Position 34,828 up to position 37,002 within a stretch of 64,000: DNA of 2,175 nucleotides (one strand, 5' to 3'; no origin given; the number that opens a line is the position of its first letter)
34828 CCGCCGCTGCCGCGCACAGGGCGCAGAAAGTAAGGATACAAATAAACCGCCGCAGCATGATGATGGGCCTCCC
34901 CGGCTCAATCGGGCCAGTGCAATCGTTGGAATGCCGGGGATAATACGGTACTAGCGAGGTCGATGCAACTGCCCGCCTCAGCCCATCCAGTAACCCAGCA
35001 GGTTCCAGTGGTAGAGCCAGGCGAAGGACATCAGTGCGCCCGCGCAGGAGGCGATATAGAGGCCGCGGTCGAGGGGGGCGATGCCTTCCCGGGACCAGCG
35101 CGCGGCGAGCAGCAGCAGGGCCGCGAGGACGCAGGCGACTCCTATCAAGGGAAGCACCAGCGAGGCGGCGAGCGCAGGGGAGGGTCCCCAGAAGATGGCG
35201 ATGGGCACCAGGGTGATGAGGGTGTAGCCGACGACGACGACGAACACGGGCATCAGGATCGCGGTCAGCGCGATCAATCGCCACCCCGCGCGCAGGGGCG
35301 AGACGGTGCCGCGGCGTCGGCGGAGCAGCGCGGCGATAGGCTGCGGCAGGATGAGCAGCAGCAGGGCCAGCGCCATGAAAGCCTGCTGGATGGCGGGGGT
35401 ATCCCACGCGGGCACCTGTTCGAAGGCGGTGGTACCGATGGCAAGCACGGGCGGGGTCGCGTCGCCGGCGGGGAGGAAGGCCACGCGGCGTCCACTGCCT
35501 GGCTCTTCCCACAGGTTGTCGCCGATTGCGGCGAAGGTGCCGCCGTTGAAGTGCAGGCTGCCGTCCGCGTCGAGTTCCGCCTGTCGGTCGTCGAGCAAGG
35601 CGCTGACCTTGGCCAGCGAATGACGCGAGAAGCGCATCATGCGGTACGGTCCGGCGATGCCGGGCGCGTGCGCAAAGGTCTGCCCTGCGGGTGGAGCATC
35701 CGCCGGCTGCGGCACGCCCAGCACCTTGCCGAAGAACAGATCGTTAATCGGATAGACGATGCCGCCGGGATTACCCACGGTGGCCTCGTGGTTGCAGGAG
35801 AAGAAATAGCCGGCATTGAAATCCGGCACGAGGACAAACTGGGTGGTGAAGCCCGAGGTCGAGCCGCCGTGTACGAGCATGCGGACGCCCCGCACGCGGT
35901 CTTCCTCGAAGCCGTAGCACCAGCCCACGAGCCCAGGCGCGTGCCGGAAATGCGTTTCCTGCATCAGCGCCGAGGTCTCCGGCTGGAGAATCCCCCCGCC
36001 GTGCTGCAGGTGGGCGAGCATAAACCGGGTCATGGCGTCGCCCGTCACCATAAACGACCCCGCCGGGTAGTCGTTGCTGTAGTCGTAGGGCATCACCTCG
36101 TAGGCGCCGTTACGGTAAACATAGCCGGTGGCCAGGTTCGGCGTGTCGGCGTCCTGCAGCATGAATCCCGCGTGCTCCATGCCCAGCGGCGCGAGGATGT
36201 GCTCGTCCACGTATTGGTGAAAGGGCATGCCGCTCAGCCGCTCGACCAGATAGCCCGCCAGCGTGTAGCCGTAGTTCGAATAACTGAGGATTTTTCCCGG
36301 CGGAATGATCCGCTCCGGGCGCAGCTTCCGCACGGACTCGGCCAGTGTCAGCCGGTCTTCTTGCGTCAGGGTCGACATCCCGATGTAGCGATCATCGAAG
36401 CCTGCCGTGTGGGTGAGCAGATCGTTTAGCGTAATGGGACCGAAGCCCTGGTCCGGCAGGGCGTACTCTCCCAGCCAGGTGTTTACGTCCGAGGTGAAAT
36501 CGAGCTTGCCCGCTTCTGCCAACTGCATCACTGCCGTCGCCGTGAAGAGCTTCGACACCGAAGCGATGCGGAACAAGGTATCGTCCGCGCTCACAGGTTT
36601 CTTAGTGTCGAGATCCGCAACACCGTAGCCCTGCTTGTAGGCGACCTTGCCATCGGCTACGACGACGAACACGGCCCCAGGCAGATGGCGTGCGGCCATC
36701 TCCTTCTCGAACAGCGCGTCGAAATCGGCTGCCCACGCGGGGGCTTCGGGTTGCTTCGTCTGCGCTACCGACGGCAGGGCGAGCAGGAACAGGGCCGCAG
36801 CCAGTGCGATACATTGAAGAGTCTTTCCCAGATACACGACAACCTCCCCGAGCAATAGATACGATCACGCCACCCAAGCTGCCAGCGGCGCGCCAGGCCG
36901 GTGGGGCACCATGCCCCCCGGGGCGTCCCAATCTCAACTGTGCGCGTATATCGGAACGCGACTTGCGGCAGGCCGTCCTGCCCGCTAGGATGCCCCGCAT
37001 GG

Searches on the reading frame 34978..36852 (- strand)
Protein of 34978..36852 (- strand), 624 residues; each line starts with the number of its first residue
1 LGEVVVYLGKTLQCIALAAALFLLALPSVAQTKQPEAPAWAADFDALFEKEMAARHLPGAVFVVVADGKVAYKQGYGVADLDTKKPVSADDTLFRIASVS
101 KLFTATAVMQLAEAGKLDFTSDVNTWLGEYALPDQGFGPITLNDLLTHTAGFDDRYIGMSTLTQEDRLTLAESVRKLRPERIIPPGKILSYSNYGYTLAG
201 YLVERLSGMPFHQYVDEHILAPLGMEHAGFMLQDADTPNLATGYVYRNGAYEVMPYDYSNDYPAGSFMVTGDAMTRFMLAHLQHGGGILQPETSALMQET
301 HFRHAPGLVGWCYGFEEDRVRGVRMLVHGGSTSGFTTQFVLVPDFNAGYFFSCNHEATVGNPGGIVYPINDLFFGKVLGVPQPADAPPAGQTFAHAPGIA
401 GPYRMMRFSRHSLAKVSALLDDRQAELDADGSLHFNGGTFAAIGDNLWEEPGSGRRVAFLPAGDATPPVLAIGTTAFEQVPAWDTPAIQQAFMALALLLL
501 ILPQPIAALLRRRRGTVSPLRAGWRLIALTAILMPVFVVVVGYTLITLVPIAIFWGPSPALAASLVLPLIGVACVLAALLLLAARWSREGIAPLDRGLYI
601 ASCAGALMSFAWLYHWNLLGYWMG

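Call 12: search_protein_families(library=pfam, proteins=[window:34978-36852:-], max_evalue=0.001)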
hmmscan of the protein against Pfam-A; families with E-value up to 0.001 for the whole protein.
window:34978-36852:- (624 aa): 1 family
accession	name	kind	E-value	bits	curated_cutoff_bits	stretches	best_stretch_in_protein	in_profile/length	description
PF00144.29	Beta-lactamase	-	2.8e-65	221.1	27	1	44-356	1-311/329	Beta-lactamase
